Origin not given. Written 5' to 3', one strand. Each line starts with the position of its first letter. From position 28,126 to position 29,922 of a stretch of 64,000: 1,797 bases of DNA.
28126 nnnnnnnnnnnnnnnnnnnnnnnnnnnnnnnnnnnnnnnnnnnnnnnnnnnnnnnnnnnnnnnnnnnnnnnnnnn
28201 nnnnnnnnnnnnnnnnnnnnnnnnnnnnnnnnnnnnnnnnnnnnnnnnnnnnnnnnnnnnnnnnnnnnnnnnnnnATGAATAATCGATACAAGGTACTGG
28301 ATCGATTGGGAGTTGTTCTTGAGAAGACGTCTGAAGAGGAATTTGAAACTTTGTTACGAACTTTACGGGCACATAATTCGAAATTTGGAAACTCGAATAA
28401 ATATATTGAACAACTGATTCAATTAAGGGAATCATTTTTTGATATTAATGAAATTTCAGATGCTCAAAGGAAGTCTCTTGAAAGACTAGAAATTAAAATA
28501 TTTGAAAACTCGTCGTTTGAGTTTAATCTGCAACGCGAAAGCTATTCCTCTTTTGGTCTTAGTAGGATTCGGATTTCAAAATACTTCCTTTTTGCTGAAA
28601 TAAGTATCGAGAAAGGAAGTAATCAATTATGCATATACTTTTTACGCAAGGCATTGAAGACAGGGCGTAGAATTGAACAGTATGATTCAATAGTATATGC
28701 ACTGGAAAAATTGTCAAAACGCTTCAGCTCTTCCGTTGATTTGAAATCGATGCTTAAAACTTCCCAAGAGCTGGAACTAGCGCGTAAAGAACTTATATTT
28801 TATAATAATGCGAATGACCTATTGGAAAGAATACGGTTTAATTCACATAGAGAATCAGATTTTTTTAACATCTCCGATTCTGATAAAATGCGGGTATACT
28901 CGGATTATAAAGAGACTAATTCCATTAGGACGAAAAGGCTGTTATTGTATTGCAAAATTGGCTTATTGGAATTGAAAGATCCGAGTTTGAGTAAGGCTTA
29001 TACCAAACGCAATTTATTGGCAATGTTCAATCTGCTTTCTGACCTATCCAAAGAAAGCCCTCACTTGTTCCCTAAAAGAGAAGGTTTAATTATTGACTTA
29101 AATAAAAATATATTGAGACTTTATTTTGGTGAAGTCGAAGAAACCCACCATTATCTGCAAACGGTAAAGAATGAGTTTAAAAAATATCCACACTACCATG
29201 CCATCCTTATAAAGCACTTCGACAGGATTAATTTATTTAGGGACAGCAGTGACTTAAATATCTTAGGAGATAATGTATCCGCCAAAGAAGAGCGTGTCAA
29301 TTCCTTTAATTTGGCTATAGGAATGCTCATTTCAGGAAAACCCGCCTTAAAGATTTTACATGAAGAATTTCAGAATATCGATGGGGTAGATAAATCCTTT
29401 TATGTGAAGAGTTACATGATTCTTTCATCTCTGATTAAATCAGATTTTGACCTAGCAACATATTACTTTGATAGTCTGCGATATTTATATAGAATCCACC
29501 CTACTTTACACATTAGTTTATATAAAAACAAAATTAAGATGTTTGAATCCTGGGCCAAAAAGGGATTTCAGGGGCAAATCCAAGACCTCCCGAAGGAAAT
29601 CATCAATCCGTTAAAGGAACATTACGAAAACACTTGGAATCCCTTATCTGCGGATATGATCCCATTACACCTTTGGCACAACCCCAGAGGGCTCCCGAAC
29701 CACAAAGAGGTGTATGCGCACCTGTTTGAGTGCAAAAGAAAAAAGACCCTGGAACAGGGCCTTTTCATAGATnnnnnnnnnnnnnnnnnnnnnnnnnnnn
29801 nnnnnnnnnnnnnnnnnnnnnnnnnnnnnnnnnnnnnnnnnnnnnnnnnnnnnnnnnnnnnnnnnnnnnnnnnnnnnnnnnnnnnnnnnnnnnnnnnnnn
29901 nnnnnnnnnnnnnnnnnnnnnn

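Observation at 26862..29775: Tandem, translationally coupled paralogous helical proteins with no recognisable domain: candidate novel two-gene system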

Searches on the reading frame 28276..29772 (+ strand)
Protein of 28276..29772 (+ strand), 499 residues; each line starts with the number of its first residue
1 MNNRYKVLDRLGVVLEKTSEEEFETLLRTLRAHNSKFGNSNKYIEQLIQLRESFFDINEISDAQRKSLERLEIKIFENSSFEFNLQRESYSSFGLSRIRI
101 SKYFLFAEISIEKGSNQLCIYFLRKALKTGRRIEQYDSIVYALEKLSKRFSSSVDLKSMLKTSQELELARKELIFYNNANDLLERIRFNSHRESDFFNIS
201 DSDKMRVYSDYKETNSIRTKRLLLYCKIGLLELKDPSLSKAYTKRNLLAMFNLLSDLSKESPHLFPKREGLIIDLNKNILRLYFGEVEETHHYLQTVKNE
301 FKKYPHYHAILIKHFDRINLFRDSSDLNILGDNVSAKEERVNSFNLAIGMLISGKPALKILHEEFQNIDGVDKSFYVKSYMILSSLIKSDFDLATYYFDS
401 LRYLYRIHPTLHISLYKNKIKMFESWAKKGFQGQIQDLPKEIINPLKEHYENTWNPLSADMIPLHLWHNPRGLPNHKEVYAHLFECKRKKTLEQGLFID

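Call 4: search_protein_families(library=pfam, proteins=[window:28276-29772:+], max_evalue=10)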
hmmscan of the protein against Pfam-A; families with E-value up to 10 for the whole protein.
window:28276-29772:+ (499 aa): 1 family
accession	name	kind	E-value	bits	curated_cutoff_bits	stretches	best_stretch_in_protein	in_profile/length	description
PF05347.21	Complex1_LYR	-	0.35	11.3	24.8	1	124-173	8-57/59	Complex 1 protein (LYR family)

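Call 5: search_protein_families(library=ncbifam, proteins=[window:28276-29772:+], max_evalue=10)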
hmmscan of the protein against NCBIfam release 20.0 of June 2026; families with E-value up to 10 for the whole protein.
window:28276-29772:+ (499 aa): 1 family
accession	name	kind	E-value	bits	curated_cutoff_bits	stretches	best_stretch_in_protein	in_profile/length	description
NF045800.1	FibBindPlpA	equivalog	0.3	9.2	1300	1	3-66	494-558/965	fibronectin-binding protein PlpA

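Call 8: search_protein_families(library=padloc, proteins=[window:28276-29772:+], max_evalue=10)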
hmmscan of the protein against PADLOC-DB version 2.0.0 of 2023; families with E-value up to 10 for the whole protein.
window:28276-29772:+ (499 aa): 0 families

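Call 9: search_protein_families(library=phrogs, proteins=[window:28276-29772:+], max_evalue=10)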
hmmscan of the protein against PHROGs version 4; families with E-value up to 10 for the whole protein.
window:28276-29772:+ (499 aa): 1 family
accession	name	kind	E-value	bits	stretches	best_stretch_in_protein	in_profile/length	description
phrog_32063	-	unknown function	0.38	12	1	129-165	46-81/128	-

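Call 11: search_solved_structures(query=window:28276-29772:+, max_evalue=10)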
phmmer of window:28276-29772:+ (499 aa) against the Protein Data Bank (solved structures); distinct sequences matched with E-value up to 10: 0.

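Call 14: find_homologous_proteins(query=window:28276-29772:+, max_evalue=0.001)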
Query window:28276-29772:+ (499 aa): 5 proteins with E <= 0.001 among 8000 candidates.
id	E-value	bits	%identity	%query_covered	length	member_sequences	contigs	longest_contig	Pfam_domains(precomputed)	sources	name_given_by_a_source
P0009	0.0e+0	1099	100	100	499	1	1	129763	-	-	-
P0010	2.4e-234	797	73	100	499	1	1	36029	-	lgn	-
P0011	3.4e-74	269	38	98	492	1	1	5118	-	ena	-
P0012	3.2e-73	265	39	99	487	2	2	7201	-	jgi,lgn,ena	-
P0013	4.8e-64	235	32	97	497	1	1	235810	-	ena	-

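Call 20: find_encoding_contigs(protein=P0012, flank=10000, max_places=4)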
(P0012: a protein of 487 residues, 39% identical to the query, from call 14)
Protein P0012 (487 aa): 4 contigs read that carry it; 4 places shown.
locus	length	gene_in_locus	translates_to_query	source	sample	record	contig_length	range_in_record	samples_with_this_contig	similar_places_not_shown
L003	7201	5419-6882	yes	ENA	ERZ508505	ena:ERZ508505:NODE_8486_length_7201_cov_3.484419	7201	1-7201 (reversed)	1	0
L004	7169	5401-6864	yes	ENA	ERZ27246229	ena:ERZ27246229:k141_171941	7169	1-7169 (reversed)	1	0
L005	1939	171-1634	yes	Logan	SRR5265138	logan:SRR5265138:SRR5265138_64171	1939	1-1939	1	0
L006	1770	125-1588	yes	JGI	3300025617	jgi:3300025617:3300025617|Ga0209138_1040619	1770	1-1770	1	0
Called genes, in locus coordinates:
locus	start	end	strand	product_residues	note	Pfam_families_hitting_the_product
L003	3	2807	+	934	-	?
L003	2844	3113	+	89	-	PF02617:ClpS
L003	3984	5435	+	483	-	-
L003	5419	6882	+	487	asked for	-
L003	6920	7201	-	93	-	?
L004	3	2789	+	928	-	?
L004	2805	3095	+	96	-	PF02617:ClpS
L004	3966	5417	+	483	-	-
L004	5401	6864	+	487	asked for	-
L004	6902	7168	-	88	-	?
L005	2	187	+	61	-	?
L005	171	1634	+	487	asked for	-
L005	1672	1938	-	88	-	?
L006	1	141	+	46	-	?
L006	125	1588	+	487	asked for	-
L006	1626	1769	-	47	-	?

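Call 21: find_encoding_contigs(protein=P0011, flank=10000, max_places=4)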
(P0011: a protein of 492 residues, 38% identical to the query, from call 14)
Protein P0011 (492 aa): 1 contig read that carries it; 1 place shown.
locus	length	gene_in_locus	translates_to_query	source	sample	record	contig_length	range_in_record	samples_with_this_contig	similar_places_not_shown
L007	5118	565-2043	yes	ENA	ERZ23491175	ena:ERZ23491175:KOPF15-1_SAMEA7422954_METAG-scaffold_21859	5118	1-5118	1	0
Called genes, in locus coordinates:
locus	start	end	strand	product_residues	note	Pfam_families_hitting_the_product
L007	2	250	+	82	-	?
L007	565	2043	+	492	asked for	-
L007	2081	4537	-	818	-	PF08309:LVIVD (faint), PF13620:CarboxypepD_reg, PF13715:CarbopepD_reg_2 (faint), PF13620:CarboxypepD_reg, PF18962:Por_Secre_tail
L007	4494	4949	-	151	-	-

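Call 59: predict_structure(alignment_id=A4)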
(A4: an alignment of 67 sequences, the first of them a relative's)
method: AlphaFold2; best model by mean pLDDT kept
length: 499 residues; sequences in the alignment: 67
mean_pLDDT: 88.1   pTM: 0.84
mean pLDDT of the five models: 88.1, 87.5, 86.8, 86.8, 86.0
residues with pLDDT >= 90: 340; 70-90: 99; 50-70: 31; < 50: 29
segments of 3 or more residues with pLDDT < 50: 473-499
pLDDT, mean of each block of 10 residues (from residue 1): 83 93 95 75 93 82 95 96 91 94 98 98 98 98 98 97 98 98 94 80 96 98 98 90 96 98 94 97 91 96 93 90 61 55 86 91 88 93 95 97 90 83 95 89 91 86 81 47 45 38
secondary structure, 60 per line:
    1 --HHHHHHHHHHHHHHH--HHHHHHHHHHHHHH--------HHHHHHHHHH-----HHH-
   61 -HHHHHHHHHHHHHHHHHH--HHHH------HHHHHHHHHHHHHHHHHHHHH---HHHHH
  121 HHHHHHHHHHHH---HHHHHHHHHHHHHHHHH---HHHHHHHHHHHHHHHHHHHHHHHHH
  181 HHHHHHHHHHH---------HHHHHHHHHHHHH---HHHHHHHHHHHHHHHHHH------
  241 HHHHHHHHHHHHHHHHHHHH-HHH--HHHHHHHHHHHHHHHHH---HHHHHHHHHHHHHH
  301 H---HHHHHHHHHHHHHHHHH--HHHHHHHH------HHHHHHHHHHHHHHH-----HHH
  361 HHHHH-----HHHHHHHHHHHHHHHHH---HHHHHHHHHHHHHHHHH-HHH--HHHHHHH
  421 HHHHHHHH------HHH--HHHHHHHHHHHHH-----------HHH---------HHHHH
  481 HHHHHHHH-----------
elements in order: H3-17 H20-33 H42-51 H62-79 H82-85 H92-112 H116-132 H136-152 H156-191 H201-213 H217-234 H241-260 H267-283 H287-301 H305-321 H324-331 H338-352 H358-365 H371-387 H391-407 H414-428 H440-452 H476-488

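Call 65: fold_search(model_id=the predicted structure, library=pdb)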
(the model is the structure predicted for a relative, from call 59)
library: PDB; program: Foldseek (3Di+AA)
matches with E <= 10: 653; with E <= 0.001: 0
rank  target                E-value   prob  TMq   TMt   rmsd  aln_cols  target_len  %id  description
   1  6hc2_C                7.0e-03  1.00  0.19  0.24  16.3       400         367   10  Crystal structure of NuMA/LGN hetero-hexamers (released 2019-05-29)
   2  6hc2_A                8.5e-03  1.00  0.20  0.25  16.4       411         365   10  Crystal structure of NuMA/LGN hetero-hexamers (released 2019-05-29)
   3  6hc2_E                1.1e-02  0.99  0.19  0.24  16.4       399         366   10  Crystal structure of NuMA/LGN hetero-hexamers (released 2019-05-29)
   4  5a7d_H                1.3e-02  1.00  0.20  0.26  18.6       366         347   12  Tetrameric assembly of LGN with Inscuteable (released 2016-08-03)
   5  8glv_Lf               1.8e-02  0.99  0.22  0.26  20.4       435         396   10  96-nm repeat unit of doublet microtubules from Chlamydomonas reinhardtii flagella (released 2023-05-31)
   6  7y4i_A                2.1e-02  1.00  0.33  0.22  21.3       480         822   11  Crystal structure of SPINDLY in complex with GDP (released 2022-12-07)
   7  7y4i_B                2.1e-02  1.00  0.29  0.20  22.0       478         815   12  Crystal structure of SPINDLY in complex with GDP (released 2022-12-07)
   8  4wnd_A                2.3e-02  0.99  0.18  0.24  16.5       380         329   11  Crystal structure of the TPR domain of LGN in complex with Frmpd4/Preso1 at 1.5 Angstrom resolution (released 2015-09-16)
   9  5dse_A                2.5e-02  1.00  0.34  0.32  17.1       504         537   14  Crystal Structure of the TTC7B/Hyccin Complex (released 2015-12-02)
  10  8v3b_a                2.8e-02  0.85  0.19  0.21  17.3       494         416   13  Computational Designed Nanocage O43_129_+4 (released 2024-03-13)
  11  4a1s_B                2.9e-02  0.98  0.20  0.24  16.3       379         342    9  Crystallographic structure of the Pins:Insc complex (released 2012-03-28)
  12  6hc2_S                2.9e-02  0.98  0.20  0.24  16.1       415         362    9  Crystal structure of NuMA/LGN hetero-hexamers (released 2019-05-29)
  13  6hd5_t                3.0e-02  0.94  0.20  0.13  23.0       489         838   13  Cryo-EM structure of the ribosome-NatA complex (released 2018-12-19)
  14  3sf4_A                3.4e-02  0.98  0.20  0.25  16.0       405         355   10  Crystal structure of the complex between the conserved cell polarity proteins Inscuteable and LGN (released 2011-11-23)
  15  5a7d_B                3.7e-02  0.98  0.21  0.26  15.8       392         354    9  Tetrameric assembly of LGN with Inscuteable (released 2016-08-03)
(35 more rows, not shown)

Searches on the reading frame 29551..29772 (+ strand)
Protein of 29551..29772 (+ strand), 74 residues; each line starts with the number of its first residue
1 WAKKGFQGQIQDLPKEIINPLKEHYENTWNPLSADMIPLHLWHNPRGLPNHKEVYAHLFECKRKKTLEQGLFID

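Call 27: find_related_loci(query=window:29551-29772:+, collection=genome_contigs, flank=8000)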
Query seq(74 aa) (74 aa) in genome_contigs; peptide patterns used: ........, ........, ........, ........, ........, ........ (x = any residue, [..] = any of these).
134 stretches matched a pattern; 1 encode a relative of the query (tblastn E <= 1e-3); 1 distinct loci.
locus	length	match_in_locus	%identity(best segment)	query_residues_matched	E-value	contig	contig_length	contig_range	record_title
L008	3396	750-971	92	1-74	3e-49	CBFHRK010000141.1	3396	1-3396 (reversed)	MAG: Flavobacteriales bacterium isolate AGTU_71_bin_35_strict genome assembly, contig: AGTU_71_bin_35_strict_c143, whole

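Call 28: find_related_loci(query=window:29551-29772:+, collection=metagenome_contigs, flank=8000)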
Query seq(74 aa) (74 aa) in metagenome_contigs; peptide patterns used: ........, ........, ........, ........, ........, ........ (x = any residue, [..] = any of these).
232 stretches matched a pattern; 1 encode a relative of the query (tblastn E <= 1e-3); 1 distinct loci.
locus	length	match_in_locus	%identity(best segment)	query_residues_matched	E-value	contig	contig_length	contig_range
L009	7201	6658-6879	100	1-74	2e-52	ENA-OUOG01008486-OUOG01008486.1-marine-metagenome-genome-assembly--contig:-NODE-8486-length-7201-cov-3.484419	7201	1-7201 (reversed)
